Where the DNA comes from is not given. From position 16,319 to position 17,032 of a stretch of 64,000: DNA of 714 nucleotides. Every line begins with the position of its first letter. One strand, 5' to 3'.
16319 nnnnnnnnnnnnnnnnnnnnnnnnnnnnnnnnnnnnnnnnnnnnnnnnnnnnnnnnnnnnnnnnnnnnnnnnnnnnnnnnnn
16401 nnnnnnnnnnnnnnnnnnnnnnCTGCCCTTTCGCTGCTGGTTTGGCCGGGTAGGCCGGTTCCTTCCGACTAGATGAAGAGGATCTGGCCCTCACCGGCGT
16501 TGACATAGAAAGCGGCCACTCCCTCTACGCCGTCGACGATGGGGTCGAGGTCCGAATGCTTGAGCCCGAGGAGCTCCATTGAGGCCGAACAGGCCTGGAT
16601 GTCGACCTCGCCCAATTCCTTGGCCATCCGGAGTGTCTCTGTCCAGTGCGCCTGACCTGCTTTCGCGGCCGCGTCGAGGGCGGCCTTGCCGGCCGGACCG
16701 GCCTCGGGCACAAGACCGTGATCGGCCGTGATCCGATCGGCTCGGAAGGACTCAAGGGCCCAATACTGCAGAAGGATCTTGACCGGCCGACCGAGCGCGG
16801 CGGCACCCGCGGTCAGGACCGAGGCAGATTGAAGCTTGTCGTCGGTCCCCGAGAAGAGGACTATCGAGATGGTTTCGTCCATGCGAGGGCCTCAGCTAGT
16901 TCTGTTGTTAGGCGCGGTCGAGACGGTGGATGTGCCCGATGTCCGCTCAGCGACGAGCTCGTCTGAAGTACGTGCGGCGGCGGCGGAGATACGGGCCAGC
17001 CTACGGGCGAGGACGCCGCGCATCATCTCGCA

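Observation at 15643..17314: Second, divergent sulfur-relay module: DsrE-TusA-DsrE under a paralogous ArsR with its own perfect 8-2-8 palindrome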

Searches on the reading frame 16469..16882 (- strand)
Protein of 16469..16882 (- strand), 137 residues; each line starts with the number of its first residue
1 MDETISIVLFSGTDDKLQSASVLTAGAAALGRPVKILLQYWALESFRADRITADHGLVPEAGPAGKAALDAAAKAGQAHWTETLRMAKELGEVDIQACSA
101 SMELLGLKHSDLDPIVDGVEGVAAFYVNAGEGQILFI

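Call 11: search_protein_families(library=pfam, proteins=[window:16469-16882:-], max_evalue=0.01)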
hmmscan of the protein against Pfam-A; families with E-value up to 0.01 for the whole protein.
window:16469-16882:- (137 aa): 2 families
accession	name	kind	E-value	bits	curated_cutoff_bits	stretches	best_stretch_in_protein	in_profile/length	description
PF13686.11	DrsE_2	-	5.9e-13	49.5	25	2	75-134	96-153/156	DsrE/DsrF/DrsH-like family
PF02635.20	DsrE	-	0.0057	17.3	22.7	1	72-121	52-97/116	DsrE/DsrF-like family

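Call 12: search_protein_families(library=ncbifam, proteins=[window:16469-16882:-], max_evalue=0.01)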
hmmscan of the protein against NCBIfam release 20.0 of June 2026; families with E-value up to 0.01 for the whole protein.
window:16469-16882:- (137 aa): 1 family
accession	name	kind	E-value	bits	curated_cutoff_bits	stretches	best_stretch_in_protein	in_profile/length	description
NF047629.1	SulfCarrDsrE2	equivalog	7.1e-06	26.3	210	0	81-135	103-156/159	sulfur carrier protein DsrE2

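Call 29: search_solved_structures(query=window:16469-16882:-, max_evalue=1, show_alignments=3)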
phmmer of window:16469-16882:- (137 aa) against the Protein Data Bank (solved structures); distinct sequences matched with E-value up to 1: 3.
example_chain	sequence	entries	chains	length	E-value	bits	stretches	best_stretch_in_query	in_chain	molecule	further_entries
2qs7_A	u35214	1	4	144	1.3e-20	76.9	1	4-137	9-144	Uncharacterized protein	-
3pnx_A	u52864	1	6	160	0.0009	22.4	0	65-133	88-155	Putative sulfurtransferase dsrE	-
1fui_A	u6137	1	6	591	0.4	13.8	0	43-104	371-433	L-FUCOSE ISOMERASE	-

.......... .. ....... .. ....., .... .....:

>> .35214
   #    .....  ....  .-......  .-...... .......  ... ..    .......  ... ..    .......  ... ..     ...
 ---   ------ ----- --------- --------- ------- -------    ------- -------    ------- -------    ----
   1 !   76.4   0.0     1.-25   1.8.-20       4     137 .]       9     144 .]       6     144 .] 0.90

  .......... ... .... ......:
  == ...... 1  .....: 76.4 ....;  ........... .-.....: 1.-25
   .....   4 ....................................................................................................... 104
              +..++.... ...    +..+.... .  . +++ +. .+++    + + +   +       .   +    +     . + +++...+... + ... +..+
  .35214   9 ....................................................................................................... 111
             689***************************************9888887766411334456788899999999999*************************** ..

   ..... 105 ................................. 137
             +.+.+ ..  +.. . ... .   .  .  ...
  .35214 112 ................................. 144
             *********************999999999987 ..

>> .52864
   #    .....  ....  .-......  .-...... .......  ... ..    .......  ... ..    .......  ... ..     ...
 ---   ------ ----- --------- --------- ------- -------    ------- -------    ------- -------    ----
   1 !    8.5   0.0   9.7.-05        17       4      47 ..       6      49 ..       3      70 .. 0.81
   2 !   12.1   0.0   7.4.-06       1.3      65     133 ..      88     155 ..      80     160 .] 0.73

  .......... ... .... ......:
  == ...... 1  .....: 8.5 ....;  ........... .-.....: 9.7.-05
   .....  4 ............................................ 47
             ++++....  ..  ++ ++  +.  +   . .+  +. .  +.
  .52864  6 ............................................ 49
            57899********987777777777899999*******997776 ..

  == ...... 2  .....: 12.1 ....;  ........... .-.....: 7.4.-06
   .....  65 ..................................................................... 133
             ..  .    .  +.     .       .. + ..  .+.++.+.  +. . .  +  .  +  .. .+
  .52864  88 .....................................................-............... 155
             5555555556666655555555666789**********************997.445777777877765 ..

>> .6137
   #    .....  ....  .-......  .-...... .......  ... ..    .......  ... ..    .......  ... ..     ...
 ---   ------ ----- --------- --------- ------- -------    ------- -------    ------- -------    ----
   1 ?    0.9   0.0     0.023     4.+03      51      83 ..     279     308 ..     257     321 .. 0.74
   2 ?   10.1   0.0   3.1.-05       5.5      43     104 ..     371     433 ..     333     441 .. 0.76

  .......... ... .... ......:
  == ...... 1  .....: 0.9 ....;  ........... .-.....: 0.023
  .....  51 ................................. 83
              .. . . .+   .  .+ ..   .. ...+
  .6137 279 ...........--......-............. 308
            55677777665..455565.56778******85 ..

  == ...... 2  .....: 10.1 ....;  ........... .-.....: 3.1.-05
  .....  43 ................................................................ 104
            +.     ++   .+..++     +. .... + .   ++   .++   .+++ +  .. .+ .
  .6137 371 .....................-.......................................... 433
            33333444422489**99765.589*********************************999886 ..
